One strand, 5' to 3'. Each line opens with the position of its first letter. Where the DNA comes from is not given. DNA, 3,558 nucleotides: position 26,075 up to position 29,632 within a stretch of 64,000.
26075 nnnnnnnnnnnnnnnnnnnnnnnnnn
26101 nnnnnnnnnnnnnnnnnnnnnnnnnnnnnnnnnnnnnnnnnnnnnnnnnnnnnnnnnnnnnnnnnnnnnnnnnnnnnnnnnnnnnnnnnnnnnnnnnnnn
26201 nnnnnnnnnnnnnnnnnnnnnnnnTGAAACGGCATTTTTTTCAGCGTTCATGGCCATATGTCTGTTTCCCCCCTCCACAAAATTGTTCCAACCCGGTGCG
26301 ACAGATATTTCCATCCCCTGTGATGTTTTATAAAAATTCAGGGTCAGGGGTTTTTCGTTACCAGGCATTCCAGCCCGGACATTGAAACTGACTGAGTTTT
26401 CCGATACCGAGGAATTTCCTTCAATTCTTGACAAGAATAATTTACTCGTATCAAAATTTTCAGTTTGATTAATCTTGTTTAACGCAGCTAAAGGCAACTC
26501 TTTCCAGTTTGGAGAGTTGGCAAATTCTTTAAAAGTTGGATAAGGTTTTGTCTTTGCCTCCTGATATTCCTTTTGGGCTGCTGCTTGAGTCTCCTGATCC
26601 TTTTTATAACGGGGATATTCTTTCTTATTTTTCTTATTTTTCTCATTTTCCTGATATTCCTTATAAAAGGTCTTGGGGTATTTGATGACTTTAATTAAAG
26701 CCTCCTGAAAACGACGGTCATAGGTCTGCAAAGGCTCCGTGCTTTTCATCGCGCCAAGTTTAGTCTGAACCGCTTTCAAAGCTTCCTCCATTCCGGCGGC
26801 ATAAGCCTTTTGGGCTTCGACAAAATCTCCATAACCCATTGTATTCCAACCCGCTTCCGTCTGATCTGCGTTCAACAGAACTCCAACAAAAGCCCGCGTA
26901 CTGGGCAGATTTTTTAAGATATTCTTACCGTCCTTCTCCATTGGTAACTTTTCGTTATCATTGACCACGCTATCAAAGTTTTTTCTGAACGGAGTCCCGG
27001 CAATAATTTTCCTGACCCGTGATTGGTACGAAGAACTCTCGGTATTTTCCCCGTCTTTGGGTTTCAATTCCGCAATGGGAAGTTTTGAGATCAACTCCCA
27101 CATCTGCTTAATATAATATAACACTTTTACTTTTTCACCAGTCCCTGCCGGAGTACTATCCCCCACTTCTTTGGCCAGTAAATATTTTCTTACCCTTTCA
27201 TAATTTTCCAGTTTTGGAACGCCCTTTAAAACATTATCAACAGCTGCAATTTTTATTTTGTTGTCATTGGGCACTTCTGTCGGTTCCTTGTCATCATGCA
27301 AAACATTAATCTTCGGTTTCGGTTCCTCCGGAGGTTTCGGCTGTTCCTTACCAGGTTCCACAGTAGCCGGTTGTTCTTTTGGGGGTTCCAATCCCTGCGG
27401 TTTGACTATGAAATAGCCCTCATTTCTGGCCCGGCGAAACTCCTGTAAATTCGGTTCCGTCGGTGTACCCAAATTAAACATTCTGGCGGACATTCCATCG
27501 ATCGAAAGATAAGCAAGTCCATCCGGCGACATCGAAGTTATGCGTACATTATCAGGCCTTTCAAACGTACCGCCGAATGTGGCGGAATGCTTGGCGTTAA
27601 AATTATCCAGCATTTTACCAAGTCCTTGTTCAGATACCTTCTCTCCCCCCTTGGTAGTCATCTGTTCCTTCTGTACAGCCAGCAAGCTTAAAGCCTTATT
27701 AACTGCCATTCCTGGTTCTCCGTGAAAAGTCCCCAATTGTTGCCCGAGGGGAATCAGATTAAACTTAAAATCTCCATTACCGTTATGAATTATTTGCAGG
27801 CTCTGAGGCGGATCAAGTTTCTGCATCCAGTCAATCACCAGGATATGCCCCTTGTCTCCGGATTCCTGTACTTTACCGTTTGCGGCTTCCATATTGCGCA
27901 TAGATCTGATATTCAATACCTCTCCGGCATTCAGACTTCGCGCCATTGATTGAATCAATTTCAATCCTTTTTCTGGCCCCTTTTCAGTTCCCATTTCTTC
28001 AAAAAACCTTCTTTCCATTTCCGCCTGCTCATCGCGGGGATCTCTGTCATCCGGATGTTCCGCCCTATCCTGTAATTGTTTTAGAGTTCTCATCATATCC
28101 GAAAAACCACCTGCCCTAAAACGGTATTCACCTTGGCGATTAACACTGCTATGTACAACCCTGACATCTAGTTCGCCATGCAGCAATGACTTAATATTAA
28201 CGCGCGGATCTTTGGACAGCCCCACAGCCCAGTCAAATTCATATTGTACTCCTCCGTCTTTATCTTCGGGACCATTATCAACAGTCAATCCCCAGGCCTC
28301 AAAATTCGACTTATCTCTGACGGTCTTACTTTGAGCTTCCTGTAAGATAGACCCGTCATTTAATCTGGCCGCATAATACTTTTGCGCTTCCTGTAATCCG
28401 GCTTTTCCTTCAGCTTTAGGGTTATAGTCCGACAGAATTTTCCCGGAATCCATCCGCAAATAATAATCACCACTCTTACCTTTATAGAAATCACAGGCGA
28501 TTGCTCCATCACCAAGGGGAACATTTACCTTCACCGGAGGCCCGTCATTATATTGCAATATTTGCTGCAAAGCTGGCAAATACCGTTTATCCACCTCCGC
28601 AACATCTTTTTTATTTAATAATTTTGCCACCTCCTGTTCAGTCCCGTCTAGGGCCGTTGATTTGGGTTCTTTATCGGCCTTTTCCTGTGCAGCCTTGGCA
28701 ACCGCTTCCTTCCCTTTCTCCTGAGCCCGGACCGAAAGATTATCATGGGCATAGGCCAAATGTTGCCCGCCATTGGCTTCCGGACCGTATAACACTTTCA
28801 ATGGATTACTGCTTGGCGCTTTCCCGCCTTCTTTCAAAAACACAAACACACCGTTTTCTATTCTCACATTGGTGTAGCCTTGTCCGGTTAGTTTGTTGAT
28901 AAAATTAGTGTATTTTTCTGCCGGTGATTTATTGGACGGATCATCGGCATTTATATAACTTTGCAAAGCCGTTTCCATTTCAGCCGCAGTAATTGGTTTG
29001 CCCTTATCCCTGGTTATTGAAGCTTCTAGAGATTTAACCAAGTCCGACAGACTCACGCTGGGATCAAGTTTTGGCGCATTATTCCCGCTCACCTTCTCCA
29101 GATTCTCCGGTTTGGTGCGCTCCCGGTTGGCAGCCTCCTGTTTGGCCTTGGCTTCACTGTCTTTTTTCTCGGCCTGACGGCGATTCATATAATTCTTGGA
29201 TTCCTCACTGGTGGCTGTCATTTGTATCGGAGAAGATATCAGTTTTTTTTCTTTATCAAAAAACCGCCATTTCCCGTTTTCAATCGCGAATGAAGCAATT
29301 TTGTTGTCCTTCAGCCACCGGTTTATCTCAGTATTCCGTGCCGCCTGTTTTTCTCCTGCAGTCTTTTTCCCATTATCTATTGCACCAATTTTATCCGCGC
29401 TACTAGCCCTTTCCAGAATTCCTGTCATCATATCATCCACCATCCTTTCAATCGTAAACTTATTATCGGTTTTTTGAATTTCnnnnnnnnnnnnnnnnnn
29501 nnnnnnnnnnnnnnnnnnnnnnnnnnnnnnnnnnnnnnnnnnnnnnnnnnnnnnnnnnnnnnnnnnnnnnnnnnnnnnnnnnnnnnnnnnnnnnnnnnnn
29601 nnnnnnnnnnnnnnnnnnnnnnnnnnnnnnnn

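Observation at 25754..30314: Two leaderless orphan proteins (179 aa and about 1350 aa) translationally coupled to the minor pilins at the PilY1 position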

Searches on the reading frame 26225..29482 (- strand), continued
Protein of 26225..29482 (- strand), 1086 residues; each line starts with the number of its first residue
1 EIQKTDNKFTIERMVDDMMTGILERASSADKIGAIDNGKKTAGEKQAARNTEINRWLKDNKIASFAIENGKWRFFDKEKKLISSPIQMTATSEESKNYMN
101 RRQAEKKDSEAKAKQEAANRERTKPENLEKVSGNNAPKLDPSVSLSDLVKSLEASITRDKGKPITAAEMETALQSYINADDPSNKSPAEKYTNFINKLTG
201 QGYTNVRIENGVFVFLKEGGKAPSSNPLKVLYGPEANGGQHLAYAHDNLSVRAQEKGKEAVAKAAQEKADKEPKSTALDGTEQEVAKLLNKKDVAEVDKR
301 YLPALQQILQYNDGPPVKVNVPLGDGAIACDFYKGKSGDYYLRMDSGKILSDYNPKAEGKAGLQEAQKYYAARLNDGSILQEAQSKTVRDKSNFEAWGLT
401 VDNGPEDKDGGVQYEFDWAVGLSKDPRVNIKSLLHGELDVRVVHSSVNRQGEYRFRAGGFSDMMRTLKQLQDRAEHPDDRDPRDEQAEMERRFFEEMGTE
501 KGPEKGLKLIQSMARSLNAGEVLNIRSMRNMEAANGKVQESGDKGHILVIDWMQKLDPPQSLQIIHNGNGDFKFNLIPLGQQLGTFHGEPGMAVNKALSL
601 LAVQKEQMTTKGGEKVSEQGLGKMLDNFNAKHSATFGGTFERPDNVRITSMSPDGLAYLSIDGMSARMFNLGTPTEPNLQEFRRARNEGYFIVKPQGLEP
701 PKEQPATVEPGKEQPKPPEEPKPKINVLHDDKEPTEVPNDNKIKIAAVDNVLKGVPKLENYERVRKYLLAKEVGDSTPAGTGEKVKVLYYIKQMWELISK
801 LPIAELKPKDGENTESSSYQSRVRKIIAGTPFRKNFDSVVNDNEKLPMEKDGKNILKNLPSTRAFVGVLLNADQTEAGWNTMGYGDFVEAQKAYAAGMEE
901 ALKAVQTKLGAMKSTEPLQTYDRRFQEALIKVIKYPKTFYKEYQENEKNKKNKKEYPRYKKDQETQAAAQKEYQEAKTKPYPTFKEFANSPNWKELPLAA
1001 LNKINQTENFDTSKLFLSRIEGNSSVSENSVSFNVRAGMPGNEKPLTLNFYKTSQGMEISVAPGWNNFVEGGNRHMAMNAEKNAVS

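Call 70: find_encoding_contigs(protein=P0032, flank=10000, max_places=1)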
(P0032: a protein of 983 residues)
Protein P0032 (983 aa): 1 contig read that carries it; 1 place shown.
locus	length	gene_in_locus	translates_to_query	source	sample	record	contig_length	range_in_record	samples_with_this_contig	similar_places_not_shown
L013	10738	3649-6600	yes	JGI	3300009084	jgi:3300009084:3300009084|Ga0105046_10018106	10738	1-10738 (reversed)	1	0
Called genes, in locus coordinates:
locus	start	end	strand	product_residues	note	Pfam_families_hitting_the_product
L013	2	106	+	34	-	?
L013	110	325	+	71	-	-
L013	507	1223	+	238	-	-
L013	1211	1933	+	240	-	PF07963:N_methyl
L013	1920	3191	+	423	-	PF14341:PilX_N (faint)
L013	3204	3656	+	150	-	-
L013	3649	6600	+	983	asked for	-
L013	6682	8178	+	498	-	PF00133:tRNA-synt_1, PF01406:tRNA-synt_1e (faint), PF09334:tRNA-synt_1g, PF00133:tRNA-synt_1, PF08264:Anticodon_1 (weak), PF19303:Anticodon_3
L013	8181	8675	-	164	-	PF18895:T4SS_pilin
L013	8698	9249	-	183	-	-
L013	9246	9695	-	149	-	PF18895:T4SS_pilin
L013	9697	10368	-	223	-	-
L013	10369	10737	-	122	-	?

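Call 72: fold_search(model_id=the predicted structure, library=viral)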
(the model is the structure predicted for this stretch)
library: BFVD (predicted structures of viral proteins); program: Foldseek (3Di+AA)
matches with E <= 10: 363; with E <= 0.001: 1
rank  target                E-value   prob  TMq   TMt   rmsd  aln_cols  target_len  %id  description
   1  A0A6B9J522            8.8e-06  0.96  0.09  0.11  24.2       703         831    9  Uncharacterized protein [Vibrio phage vB_VchM_Kuja]
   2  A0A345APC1            6.0e-03  0.66  0.08  0.17  21.1       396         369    8  (no name in the UniProt tables at hand)
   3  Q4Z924                3.8e-02  0.57  0.07  0.24  15.6       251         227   10  ORF053 [Staphylococcus phage Twort (strain DSM 17442 / HER 48)]
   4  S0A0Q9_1              4.6e-02  0.15  0.06  0.07  23.4       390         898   14  Structural protein [Cellulophaga phage phi14:2]
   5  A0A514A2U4            4.9e-02  0.15  0.07  0.13  23.8       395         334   10  Uncharacterized protein [Vibrio phage USC-1]
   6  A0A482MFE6            6.1e-02  0.51  0.05  0.24  20.6       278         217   10  (no name in the UniProt tables at hand)
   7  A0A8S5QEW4            1.2e-01  0.16  0.10  0.18  21.3       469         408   11  Uncharacterized protein [Caudovirales sp. ctqPn17]
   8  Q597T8                1.3e-01  0.57  0.07  0.31  13.4       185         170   11  Uncharacterized protein [Lactobacillus phage phiJL-1]
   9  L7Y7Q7                1.6e-01  0.10  0.06  0.12  17.6       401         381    7  Putative BTB/POZ domain and WD-repeat protein [Megavirus lba]
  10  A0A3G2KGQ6            1.6e-01  0.06  0.06  0.10  33.1       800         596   11  VIP2-like toxin [Mycobacterium phage KandZ]
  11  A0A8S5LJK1            2.8e-01  0.47  0.09  0.28  18.4       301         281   10  Uncharacterized protein [Myoviridae sp. ct6uZ8]
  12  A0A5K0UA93            2.9e-01  0.03  0.07  0.09  25.9       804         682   10  Uncharacterized protein [Yasminevirus sp. GU-2018]
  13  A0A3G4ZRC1            3.5e-01  0.09  0.06  0.12  23.4       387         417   11  Uncharacterized protein [Dasosvirus sp.]
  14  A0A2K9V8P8            3.5e-01  0.06  0.07  0.08  26.2       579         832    9  E2 ubiquitin-conjugating enzyme (Fragment) [Bandra megavirus]
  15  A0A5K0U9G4            3.9e-01  0.08  0.06  0.10  30.6       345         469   12  Uncharacterized protein [Yasminevirus sp. GU-2018]
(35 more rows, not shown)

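Call 88: search_protein_families(library=padloc, proteins=[P0035, P0036], max_evalue=0.1)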
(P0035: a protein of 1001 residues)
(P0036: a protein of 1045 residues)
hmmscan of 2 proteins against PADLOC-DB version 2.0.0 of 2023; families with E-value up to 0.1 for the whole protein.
P0035 (1001 aa): 0 families

P0036 (1045 aa): 0 families

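Call 90: find_encoding_contigs(protein=P0026, flank=10000, max_places=3)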
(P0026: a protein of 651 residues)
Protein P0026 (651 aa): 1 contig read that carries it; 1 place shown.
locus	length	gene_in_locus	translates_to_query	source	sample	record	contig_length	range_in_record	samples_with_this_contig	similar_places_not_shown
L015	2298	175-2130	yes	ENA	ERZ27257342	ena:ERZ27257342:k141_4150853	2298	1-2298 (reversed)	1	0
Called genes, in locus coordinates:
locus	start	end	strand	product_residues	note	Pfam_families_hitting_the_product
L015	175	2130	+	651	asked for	-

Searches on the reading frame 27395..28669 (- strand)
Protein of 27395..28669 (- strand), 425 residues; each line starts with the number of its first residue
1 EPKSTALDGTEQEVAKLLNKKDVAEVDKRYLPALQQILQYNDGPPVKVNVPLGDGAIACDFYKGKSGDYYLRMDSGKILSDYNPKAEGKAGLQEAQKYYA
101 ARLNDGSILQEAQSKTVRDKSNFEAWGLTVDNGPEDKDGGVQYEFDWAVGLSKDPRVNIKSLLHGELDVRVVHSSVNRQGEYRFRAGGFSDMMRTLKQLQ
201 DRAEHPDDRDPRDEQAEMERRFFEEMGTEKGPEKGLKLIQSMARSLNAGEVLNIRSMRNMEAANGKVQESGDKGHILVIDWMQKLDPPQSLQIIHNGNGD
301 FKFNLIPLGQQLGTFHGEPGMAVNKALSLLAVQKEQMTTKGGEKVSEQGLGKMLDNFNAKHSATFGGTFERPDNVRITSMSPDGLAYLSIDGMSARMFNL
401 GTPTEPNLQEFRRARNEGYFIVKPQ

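Call 38: find_homologous_proteins(query=A6, max_evalue=0.01)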
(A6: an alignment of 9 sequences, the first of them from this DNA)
Query A6 (9 sequences): 6737 candidates shared short words with the query, none scored E <= 0.01.

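Call 73: search_dna_similar(query=window:27395-28669:-, collection=phages, mode=protein, max_evalue=1, max_rows=10)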
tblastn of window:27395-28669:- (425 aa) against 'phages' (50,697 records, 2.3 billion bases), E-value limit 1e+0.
No match.

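Call 81: find_related_loci(query=A6, collection=metagenome_contigs, flank=10000)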
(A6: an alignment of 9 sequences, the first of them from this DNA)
Query A6 (425 aa) in metagenome_contigs; peptide patterns used: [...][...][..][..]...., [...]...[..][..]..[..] (x = any residue, [..] = any of these).
265 stretches matched a pattern; 1 encode a relative of the query (tblastn E <= 1e-3); 1 distinct loci.
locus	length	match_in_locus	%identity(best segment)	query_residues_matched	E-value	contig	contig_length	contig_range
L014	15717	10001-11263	38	1-420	1e-77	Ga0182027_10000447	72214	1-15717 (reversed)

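Call 87: search_solved_structures(query=A6, max_evalue=10)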
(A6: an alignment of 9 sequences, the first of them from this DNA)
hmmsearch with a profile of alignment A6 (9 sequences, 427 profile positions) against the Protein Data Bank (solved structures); distinct sequences matched with E-value up to 10: 1.
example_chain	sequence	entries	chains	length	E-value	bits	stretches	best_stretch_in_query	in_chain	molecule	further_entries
7jl6_A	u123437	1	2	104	0.17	13.9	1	211-265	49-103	Sensor protein SrrB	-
